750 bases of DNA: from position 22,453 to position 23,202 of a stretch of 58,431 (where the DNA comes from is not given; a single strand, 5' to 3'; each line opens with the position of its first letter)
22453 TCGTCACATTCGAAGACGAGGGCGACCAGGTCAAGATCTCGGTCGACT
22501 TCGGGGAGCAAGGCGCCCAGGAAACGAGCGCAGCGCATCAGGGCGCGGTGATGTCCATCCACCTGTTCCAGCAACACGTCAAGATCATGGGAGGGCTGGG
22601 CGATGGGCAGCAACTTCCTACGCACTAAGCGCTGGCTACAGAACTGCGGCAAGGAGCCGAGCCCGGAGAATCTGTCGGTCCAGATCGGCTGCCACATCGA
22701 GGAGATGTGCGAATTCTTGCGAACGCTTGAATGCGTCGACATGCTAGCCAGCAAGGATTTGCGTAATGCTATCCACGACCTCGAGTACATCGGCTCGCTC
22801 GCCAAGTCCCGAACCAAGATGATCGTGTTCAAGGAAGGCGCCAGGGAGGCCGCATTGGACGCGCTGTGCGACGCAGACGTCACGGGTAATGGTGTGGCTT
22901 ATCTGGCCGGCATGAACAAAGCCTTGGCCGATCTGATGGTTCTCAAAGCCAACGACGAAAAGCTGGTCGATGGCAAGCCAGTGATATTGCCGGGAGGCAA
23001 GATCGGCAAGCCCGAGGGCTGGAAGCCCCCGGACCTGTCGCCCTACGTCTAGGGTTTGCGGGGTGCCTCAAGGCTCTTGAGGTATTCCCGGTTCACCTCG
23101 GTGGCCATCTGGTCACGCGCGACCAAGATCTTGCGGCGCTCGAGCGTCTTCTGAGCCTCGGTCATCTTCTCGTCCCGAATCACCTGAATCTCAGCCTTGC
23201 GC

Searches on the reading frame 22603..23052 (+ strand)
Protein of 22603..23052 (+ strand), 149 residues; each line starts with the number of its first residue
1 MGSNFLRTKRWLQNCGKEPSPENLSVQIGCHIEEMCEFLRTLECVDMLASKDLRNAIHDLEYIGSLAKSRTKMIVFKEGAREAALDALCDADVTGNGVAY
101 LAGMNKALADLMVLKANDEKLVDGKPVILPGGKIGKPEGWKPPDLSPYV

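Call 15: search_protein_families(library=phrogs, proteins=[window:22603-23052:+])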
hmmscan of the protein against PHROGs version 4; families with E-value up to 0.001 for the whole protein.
window:22603-23052:+ (149 aa): 1 family
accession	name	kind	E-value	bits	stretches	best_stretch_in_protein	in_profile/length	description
phrog_671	-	other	6.1e-22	78.9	1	6-149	540-657/678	nucleotide pyrophosphohydrolase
